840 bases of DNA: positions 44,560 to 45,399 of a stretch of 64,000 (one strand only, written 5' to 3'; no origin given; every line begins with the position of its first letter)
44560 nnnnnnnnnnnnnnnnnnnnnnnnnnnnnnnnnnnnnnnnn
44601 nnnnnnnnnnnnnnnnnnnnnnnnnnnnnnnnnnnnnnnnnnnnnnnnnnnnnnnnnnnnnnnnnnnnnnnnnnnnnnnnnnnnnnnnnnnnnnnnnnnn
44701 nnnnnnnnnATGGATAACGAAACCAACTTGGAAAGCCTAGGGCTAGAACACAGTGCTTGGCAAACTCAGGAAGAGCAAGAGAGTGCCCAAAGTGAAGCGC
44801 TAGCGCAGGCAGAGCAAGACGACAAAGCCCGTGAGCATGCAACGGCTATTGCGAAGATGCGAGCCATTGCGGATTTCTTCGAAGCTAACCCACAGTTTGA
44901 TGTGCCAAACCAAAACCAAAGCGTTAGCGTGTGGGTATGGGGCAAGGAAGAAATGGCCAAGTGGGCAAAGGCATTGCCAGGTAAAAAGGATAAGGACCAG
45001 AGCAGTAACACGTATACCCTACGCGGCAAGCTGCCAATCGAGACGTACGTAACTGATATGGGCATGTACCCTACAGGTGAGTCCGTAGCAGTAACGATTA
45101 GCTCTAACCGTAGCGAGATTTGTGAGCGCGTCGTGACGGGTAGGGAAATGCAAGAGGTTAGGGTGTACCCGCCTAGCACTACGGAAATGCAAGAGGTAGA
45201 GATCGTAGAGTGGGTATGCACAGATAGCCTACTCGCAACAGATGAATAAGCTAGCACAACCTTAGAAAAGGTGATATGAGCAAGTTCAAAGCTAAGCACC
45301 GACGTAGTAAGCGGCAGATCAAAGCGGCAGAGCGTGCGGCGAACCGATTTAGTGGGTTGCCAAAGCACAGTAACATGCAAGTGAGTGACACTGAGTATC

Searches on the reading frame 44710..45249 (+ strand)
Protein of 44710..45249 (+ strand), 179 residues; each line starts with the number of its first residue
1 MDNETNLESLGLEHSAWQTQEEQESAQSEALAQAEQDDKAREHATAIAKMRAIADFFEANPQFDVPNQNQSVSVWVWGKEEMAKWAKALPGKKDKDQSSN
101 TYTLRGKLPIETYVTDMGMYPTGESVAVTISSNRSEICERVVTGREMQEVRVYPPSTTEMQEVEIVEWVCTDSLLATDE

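Call 13: search_protein_families(library=phrogs, proteins=[window:44710-45249:+])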
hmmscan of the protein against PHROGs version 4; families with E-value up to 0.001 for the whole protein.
window:44710-45249:+ (179 aa): 0 families

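Call 14: search_protein_families(library=pfam, proteins=[window:44710-45249:+], max_evalue=0.1)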
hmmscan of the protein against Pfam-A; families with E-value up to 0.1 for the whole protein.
window:44710-45249:+ (179 aa): 0 families

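Call 16: find_related_loci(query=window:44710-45249:+, collection=viral_contigs, flank=6000)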
Query window:44710-45249:+ (179 aa) in viral_contigs; peptide patterns used: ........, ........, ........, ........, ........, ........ (x = any residue, [..] = any of these).
1 stretches matched a pattern, but none encodes a relative of the query by tblastn (E <= 1e-3).

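Call 24: find_homologous_proteins(query=window:44710-45249:+)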
Query window:44710-45249:+ (179 aa): 4 proteins with E <= 0.001 among 41 candidates.
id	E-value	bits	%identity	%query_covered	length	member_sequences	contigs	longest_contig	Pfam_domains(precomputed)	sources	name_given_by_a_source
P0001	2.1e-112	390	99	100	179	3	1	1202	-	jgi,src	-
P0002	6.4e-80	285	78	98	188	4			-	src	-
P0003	6.4e-46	174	51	95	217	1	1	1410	-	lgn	-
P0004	1.5e-25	108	44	78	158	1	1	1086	-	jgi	jgi:hypothetical protein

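Call 25: find_encoding_contigs(protein=P0002, flank=10000, max_places=10)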
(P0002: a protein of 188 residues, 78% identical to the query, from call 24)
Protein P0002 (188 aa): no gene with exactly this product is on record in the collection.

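Call 26: find_encoding_contigs(protein=P0003, flank=10000, max_places=10)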
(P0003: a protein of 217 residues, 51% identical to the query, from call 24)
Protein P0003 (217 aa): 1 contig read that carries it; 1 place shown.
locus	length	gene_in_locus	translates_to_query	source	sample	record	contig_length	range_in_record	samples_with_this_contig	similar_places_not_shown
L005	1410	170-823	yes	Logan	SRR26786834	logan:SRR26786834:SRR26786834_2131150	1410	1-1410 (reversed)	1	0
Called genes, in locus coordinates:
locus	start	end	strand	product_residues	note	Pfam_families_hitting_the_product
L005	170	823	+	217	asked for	-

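Call 98: find_encoding_contigs(protein=P0004, flank=10000, max_places=3)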
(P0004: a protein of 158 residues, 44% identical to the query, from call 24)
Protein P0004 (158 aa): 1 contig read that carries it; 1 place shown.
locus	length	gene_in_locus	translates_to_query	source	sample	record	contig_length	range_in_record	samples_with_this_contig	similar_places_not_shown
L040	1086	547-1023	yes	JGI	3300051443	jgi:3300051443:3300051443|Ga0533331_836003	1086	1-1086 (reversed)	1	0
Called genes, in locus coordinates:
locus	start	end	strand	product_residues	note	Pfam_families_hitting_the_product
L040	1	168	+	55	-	?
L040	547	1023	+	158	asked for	-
